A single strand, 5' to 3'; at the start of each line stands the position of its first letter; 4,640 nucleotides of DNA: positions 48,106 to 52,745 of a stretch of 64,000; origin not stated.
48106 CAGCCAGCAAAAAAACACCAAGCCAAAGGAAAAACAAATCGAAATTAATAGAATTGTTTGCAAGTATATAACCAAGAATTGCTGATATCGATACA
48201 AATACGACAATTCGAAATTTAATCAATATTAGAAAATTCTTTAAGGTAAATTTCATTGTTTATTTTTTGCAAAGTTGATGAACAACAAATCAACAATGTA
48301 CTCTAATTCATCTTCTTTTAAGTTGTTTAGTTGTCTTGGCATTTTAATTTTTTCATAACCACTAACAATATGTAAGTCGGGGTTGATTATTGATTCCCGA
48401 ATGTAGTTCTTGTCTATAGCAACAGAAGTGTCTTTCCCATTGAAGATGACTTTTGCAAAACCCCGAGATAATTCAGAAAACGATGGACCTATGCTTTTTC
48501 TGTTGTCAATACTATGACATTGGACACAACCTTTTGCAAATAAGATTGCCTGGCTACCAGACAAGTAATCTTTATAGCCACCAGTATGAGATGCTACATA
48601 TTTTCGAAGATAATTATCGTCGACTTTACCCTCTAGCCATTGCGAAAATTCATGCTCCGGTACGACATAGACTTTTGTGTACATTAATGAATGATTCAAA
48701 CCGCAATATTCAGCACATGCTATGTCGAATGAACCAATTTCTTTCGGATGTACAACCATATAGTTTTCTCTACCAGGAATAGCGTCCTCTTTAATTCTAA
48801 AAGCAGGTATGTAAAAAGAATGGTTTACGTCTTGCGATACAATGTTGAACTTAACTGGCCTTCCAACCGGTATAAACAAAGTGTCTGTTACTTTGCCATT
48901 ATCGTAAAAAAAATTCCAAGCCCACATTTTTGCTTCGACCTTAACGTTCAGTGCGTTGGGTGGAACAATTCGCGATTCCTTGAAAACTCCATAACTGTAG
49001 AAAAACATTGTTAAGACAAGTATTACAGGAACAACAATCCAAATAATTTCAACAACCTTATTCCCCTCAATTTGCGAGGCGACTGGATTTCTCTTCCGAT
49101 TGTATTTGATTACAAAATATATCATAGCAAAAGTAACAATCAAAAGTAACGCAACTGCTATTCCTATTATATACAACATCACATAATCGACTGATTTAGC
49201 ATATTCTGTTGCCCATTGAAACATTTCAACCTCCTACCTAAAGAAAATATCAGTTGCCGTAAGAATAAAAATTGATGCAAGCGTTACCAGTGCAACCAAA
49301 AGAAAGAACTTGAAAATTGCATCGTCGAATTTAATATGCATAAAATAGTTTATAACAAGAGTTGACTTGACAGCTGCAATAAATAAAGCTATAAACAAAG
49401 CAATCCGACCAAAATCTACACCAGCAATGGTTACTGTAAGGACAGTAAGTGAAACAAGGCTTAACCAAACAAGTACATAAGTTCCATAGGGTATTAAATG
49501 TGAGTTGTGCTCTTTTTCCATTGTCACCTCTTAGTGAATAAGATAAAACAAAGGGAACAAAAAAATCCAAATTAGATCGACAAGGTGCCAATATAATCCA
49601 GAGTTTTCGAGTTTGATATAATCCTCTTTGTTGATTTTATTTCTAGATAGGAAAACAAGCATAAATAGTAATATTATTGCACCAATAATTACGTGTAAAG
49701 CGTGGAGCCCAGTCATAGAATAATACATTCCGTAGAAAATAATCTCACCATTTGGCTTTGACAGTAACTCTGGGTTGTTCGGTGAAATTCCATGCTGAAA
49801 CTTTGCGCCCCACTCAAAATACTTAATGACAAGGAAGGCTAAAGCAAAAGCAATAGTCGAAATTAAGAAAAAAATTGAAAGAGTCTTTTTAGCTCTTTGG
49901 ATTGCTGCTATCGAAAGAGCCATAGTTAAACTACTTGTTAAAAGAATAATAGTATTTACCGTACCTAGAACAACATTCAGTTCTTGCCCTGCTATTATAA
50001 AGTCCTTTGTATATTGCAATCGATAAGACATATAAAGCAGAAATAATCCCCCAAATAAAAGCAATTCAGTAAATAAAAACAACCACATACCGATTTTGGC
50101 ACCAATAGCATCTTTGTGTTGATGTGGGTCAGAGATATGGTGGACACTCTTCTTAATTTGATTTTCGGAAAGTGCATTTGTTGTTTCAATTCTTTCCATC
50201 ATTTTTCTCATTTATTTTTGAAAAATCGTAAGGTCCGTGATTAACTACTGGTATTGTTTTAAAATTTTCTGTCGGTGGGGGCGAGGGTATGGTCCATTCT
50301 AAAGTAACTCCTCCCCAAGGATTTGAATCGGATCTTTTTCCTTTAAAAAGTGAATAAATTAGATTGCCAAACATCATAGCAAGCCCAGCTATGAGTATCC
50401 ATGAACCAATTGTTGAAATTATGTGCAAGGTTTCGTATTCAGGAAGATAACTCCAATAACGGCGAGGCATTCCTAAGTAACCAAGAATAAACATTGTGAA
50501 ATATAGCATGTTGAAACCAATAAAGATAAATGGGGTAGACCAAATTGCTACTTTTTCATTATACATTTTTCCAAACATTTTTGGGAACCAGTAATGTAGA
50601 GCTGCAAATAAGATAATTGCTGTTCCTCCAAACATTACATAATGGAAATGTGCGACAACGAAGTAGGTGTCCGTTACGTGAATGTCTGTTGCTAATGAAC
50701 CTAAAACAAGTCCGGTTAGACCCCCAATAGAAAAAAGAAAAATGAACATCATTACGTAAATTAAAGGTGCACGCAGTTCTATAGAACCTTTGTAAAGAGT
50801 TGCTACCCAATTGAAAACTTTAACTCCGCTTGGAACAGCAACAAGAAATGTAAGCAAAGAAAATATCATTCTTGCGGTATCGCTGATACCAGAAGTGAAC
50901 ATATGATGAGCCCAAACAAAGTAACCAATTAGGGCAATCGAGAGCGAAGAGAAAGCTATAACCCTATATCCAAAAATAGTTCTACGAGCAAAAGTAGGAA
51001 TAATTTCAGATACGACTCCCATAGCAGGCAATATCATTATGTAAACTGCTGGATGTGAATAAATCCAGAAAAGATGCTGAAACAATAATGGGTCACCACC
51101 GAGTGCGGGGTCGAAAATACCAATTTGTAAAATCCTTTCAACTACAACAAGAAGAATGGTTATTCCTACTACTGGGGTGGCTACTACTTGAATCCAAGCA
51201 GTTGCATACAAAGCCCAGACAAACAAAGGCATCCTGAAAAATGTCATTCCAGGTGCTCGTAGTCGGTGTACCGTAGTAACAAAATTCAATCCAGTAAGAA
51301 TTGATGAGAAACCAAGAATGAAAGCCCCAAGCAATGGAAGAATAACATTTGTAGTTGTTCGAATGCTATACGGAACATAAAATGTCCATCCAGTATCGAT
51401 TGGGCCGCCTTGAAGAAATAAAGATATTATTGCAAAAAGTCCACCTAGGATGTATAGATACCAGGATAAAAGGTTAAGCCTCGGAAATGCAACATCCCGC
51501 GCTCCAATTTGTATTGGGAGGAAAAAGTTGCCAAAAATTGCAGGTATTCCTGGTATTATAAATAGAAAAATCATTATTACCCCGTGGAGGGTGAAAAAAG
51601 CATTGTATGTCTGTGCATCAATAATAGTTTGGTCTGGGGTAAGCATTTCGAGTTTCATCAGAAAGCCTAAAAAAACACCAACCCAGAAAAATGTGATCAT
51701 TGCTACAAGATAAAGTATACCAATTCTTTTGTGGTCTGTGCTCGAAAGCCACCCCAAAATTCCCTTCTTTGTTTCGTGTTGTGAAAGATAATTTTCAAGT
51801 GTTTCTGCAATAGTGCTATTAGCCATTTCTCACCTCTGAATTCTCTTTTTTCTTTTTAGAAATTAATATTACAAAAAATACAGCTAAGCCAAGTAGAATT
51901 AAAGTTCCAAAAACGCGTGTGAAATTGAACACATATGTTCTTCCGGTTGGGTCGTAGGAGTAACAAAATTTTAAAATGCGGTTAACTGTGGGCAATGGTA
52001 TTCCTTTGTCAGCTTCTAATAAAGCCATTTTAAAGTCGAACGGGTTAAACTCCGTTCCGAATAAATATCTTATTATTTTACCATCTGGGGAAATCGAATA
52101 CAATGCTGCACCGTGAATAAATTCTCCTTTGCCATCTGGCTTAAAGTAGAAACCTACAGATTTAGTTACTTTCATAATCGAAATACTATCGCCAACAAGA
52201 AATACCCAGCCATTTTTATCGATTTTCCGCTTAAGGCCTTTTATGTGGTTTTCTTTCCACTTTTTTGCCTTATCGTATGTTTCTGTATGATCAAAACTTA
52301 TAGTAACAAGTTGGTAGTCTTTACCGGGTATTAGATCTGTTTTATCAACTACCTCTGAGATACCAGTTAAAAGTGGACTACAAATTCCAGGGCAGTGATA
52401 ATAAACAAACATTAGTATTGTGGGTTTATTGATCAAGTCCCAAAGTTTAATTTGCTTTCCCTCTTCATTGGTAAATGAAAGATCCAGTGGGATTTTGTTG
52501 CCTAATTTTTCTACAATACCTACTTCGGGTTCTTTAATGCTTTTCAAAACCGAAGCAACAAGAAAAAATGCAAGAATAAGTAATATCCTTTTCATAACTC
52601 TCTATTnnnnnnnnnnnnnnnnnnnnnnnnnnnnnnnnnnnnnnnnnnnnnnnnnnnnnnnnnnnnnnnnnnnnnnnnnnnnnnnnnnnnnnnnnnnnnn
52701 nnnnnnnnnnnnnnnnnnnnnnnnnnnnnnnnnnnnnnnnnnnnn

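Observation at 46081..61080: About 15-kb unidirectional ACIII - caa3 respiratory supercluster with an ActD-ActE fusion and non-canonical cox gene order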

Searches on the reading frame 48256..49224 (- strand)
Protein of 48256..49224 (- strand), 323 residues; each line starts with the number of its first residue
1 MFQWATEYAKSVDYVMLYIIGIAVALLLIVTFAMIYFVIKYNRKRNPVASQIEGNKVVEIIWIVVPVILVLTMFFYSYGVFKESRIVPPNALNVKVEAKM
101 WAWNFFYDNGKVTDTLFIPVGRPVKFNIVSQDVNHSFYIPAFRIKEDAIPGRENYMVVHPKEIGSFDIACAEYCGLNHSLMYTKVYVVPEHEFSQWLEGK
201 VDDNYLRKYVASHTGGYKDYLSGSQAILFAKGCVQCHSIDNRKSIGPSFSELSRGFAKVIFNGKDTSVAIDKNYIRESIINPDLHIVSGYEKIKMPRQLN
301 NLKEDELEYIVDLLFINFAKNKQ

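Call 5: search_protein_families(library=pfam, proteins=[window:48256-49224:-], max_evalue=0.01)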
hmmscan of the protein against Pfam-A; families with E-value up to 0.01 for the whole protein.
window:48256-49224:- (323 aa): 3 families
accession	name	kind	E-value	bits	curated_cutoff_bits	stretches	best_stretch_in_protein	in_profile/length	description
PF00116.26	COX2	-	8e-16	58.5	22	1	111-183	43-115/120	Cytochrome C oxidase subunit II, periplasmic domain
PF02790.20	COX2_TM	-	4.9e-11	43.1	22.8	1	7-78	14-86/88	Cytochrome C oxidase subunit II, transmembrane domain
PF13473.12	Cupredoxin_1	-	4.4e-05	23.9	27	1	113-171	34-93/104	Cupredoxin-like domain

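Call 6: search_protein_families(library=ncbifam, proteins=[window:48256-49224:-], max_evalue=0.001)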
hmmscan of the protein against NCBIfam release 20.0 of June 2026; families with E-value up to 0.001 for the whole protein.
window:48256-49224:- (323 aa): 6 families
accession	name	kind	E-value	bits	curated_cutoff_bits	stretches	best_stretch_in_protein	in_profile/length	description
TIGR02866.1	CoxB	equivalog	4.3e-51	173.3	147.7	1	6-198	3-202/202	cytochrome c oxidase subunit II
NF050117.1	aa3_CtaC_Actin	exception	7.8e-36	123.5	250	1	20-198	45-243/244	aa3-type cytochrome oxidase subunit II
TIGR01432.1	QOXA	equivalog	6e-17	61.7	240.95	1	9-197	26-223/227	cytochrome aa3 quinol oxidase subunit II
TIGR01433.1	CyoA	equivalog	2e-15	56.8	266.2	1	17-198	31-223/226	ubiquinol oxidase subunit II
NF007816.0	PRK10525.1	equivalog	1.7e-13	50.4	511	1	17-198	50-236/318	cytochrome o ubiquinol oxidase subunit II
NF041074.2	quin_ox_SoxA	equivalog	4.2e-05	23.4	110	1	117-187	80-153/154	proton pump complex quinol oxidase subunit SoxA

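Call 41: search_solved_structures(query=window:48256-49224:-, max_evalue=0.001, show_alignments=1)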
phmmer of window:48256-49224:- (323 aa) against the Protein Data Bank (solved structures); distinct sequences matched with E-value up to 0.001: 53.
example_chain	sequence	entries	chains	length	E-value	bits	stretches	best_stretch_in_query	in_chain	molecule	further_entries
1m56_B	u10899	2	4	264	1.1e-28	103.3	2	93-199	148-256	CYTOCHROME C OXIDASE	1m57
2yev_B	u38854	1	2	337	1.9e-28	102.5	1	12-199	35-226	CYTOCHROME C OXIDASE SUBUNIT 2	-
2gsm_B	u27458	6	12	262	1.9e-28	102.5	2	94-198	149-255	Cytochrome c oxidase subunit 2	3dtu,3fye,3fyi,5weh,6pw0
3om3_B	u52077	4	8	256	2.2e-28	102.3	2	95-198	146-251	Cytochrome c oxidase subunit 2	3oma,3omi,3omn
6pw1_B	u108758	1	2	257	2.2e-28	102.3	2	95-198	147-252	Cytochrome c oxidase subunit 2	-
1qle_B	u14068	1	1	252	5.8e-28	100.9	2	115-201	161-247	CYTOCHROME C OXIDASE POLYPEPTIDE II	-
1ar1_B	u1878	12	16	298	9.6e-28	100.2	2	115-202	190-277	CYTOCHROME C OXIDASE | Cytochrome c oxidase subunit 2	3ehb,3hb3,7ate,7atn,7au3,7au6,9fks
6ci0_B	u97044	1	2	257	1.7e-27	99.4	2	95-198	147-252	Cytochrome c oxidase subunit 2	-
6hu9_b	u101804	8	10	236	1.5e-19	73.3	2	113-198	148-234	Cytochrome c oxidase subunit 2 | CYTOCHROME C OXIDASE SUBUNIT 2; SYNONYM: CYTOCHROME C OXIDASE POLYPEPTIDE II, COX2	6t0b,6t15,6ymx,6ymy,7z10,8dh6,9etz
6giq_b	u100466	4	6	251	1.6e-19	73.2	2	113-198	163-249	Cytochrome c oxidase subunit 2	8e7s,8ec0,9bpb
8ucj_b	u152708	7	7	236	8.4e-19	70.8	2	115-198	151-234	Cytochrome c oxidase subunit 2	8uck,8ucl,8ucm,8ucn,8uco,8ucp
8c8q_B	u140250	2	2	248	9.3e-19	70.7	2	112-198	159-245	Cytochrome c oxidase subunit 2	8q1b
7qhm_E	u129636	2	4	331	9.1e-18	67.4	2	115-200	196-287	Cytochrome c oxidase subunit 2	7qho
4w9z_A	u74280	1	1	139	1.1e-17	67.2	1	87-198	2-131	Cytochrome c oxidase subunit 2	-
7q21_G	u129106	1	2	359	1.2e-17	67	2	115-200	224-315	Cytochrome c oxidase subunit 2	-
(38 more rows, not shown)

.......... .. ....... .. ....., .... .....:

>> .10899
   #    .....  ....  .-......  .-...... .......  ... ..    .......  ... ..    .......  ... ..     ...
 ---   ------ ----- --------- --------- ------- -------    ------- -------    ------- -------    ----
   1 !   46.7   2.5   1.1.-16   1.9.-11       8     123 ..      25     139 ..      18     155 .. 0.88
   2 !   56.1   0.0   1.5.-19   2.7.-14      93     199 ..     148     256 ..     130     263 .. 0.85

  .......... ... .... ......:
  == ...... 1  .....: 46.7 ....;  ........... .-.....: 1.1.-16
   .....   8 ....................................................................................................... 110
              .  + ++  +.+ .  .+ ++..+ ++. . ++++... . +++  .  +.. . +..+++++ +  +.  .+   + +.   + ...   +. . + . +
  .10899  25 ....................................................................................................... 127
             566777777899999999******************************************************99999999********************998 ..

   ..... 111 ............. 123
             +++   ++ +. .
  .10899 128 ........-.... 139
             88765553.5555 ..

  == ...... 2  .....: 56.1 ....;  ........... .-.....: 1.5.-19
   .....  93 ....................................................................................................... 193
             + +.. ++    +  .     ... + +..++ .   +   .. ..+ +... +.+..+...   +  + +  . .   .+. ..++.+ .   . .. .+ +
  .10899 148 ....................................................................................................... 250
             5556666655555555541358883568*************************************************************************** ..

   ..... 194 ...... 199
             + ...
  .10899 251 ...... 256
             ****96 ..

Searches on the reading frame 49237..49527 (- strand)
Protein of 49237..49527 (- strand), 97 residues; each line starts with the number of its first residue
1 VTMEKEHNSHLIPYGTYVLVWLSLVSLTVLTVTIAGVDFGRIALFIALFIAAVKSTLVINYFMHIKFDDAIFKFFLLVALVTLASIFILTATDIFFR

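Call 5: search_protein_families(library=pfam, proteins=[window:49237-49527:-], max_evalue=0.01)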
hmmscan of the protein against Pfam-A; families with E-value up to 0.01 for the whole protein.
window:49237-49527:- (97 aa): 1 family
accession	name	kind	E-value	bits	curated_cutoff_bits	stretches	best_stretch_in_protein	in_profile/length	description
PF03626.19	COX4_pro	-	9e-11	42.4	28.9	1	18-87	1-71/72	Prokaryotic Cytochrome C oxidase subunit IV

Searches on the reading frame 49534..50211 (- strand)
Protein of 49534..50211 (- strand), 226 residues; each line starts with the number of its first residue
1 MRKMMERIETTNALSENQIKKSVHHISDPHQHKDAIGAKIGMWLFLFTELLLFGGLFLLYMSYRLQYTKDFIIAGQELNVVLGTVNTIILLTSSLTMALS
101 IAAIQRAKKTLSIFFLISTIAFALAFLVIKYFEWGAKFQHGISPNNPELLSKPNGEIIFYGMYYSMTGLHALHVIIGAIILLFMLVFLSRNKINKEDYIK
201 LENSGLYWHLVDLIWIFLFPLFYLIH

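Call 5: search_protein_families(library=pfam, proteins=[window:49534-50211:-], max_evalue=0.01)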
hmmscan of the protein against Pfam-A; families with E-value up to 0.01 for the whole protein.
window:49534-50211:- (226 aa): 1 family
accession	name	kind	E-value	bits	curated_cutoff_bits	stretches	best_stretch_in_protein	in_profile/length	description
PF00510.24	COX3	-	3.9e-19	70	23.8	1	29-224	67-255/258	Cytochrome c oxidase subunit III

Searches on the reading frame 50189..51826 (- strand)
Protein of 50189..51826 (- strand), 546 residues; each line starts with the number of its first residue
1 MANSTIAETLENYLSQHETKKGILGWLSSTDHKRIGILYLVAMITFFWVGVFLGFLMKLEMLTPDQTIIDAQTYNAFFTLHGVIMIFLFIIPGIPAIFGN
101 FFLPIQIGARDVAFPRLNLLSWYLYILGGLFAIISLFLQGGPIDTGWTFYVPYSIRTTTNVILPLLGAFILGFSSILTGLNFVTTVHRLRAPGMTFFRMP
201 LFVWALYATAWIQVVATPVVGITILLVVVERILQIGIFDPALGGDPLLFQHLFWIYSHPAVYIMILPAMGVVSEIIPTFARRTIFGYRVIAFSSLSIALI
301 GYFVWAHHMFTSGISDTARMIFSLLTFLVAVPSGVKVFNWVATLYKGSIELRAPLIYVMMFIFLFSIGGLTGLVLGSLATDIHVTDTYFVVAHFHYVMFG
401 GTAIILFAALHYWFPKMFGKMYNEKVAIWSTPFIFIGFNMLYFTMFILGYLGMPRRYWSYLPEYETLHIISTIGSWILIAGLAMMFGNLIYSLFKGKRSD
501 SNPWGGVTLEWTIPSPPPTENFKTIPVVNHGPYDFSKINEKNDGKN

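Call 5: search_protein_families(library=pfam, proteins=[window:50189-51826:-], max_evalue=0.01)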
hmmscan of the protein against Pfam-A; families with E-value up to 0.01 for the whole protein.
window:50189-51826:- (546 aa): 1 family
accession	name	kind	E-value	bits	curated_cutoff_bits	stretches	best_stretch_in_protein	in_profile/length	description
PF00115.25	COX1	-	1.5e-147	492.4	34.8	1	34-477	1-436/436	Cytochrome C and Quinol oxidase polypeptide I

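Call 72: search_solved_structures(query=window:50189-51826:-, max_evalue=1e-60)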
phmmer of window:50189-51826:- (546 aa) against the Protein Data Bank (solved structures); distinct sequences matched with E-value up to 1e-60: 41.
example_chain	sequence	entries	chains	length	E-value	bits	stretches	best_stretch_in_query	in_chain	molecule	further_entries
2yev_A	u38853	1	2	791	4.8e-131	441.7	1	26-524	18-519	CYTOCHROME C OXIDASE POLYPEPTIDE I+III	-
1ar1_A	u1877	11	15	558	7.4e-125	421.3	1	15-527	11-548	CYTOCHROME C OXIDASE | Cytochrome c oxidase subunit 1-beta | Cytochrome c oxidase subunit 1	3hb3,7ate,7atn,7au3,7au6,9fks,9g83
8hcr_F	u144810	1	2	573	8.5e-125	421.1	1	25-529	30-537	Probable cytochrome c oxidase subunit 1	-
7rh6_R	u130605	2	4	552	3.2e-124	419.2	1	26-529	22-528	Cytochrome c oxidase subunit 1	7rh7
3ehb_A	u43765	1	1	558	3.2e-124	419.2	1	15-527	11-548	Cytochrome c oxidase subunit 1-beta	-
6adq_F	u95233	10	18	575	3.4e-124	419.1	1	26-529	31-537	Cytochrome c oxidase subunit 1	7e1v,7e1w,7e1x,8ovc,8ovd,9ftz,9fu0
7rh5_R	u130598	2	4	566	3.5e-124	419.1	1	26-529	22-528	Cytochrome c oxidase subunit 1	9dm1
1qle_A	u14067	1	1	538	2.7e-123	416.1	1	25-526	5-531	CYTOCHROME C OXIDASE POLYPEPTIDE I-BETA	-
1m56_A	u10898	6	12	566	5.2e-123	415.2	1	50-526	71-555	CYTOCHROME C OXIDASE | Cytochrome c oxidase subunit 1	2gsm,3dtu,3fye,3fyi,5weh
1m57_A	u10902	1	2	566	5.4e-123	415.1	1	50-526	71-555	CYTOCHROME C OXIDASE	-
6pw0_A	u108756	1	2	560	5.8e-123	415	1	50-526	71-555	Cytochrome c oxidase subunit 1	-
9wcx_I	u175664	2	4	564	2.5e-121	409.6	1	26-529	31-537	Cytochrome c oxidase subunit 1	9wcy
6ci0_A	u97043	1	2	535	3.1e-120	406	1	50-522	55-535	Cytochrome c oxidase subunit 1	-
6pw1_A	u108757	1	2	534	7.3e-120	404.8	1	50-519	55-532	Cytochrome c oxidase subunit 1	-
7jro_a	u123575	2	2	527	1.3e-119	404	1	25-529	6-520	COX1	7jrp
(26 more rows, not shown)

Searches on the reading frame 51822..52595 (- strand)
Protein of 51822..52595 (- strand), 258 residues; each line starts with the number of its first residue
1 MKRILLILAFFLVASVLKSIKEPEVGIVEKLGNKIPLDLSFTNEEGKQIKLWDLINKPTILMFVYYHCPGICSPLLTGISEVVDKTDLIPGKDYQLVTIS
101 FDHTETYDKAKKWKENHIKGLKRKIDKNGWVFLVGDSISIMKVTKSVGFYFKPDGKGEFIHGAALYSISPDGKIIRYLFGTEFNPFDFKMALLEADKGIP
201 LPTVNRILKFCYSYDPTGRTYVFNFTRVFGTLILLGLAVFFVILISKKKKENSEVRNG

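Call 4: search_protein_families(library=pfam, proteins=[window:51822-52595:-], max_evalue=0.01)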
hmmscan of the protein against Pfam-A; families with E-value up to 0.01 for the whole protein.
window:51822-52595:- (258 aa): 2 families
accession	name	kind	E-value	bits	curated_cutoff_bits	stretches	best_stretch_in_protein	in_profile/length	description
PF02630.20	SCO1-SenC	-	1.8e-07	31.6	22.8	1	40-173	5-133/134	SCO1/SenC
PF00578.27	AhpC-TSA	-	9.8e-05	22.7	26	1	32-117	2-80/124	AhpC/TSA family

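Call 6: search_protein_families(library=ncbifam, proteins=[window:51822-52595:-], max_evalue=0.001)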
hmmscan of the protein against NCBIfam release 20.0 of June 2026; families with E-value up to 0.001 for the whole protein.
window:51822-52595:- (258 aa): 0 families
